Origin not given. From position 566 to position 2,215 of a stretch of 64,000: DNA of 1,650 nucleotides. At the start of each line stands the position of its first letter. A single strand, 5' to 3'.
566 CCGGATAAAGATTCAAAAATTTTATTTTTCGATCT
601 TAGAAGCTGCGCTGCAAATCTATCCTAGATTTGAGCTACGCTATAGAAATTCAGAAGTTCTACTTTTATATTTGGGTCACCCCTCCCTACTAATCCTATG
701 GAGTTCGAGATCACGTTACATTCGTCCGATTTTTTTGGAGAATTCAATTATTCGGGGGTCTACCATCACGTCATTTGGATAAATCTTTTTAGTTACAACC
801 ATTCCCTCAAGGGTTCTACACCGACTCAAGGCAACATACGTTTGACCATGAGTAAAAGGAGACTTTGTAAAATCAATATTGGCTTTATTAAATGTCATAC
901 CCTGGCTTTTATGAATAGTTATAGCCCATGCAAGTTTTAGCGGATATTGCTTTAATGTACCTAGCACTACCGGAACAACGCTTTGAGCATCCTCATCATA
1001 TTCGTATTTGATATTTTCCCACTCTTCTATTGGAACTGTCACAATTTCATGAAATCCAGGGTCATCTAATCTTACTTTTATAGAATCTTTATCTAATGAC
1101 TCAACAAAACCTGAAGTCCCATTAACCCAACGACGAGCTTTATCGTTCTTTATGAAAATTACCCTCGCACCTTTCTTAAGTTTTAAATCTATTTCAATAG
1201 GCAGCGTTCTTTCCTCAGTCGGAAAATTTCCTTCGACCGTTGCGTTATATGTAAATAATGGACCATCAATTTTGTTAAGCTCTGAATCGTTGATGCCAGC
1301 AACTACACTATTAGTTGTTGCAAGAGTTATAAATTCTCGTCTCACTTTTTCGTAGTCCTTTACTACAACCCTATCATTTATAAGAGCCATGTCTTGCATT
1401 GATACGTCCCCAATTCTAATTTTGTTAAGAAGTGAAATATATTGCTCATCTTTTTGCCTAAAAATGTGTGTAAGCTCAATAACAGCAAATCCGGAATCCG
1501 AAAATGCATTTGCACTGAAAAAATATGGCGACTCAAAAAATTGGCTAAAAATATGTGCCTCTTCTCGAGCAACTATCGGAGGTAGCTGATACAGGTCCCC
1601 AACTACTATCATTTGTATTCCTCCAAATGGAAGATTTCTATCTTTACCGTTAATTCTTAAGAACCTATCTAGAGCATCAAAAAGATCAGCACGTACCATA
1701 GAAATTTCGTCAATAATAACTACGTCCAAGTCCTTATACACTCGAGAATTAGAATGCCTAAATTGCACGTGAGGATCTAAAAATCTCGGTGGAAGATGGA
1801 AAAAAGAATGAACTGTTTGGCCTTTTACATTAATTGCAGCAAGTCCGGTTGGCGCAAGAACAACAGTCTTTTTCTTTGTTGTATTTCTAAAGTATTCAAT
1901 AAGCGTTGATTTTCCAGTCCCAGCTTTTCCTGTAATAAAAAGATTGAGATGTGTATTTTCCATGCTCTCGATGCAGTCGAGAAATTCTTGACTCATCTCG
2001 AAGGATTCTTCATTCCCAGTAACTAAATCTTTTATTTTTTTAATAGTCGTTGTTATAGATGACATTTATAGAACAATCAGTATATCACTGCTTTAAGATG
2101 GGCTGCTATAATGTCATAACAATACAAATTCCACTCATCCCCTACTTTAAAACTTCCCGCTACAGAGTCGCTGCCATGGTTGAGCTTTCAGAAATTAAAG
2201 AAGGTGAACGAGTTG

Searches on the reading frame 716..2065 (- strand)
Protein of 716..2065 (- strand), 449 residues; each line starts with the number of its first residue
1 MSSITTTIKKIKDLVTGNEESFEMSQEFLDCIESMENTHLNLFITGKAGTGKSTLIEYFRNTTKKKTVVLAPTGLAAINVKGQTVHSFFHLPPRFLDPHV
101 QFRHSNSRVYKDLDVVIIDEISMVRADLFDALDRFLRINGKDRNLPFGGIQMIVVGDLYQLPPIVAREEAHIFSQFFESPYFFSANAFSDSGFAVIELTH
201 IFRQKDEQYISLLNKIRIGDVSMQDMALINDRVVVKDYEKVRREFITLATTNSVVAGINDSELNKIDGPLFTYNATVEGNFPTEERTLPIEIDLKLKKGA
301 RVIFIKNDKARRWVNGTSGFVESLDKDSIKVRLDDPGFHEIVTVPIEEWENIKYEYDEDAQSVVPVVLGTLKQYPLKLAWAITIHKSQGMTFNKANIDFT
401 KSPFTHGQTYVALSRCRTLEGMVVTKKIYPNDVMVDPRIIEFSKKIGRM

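Call 66: search_protein_families(library=pfam, proteins=[window:716-2065:-], max_evalue=0.0001)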
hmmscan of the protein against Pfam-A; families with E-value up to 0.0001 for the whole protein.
window:716-2065:- (449 aa): 7 families
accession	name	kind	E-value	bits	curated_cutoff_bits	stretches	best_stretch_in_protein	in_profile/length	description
PF05970.20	PIF1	-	3.3e-29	102.5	25.9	1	34-224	17-220/223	PIF1-like helicase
PF13604.12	AAA_30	-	3.7e-15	56.6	27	1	39-232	18-183/191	AAA domain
PF13245.12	AAA_19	-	4.5e-12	46.7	25.1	1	39-164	11-132/134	AAA domain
PF02689.20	Herpes_Helicase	-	2.1e-10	39.7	27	1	366-424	717-776/808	Helicase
PF13401.12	AAA_22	-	4.1e-06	27.6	27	1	38-156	4-122/130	AAA domain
PF01443.25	Viral_helicase1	-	6.2e-06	26.6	21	0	43-91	2-38/228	Viral superfamily 1 RNA helicase core domain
PF13479.12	AAA_24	-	9.2e-05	22.8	27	0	40-137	3-89/195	AAA domain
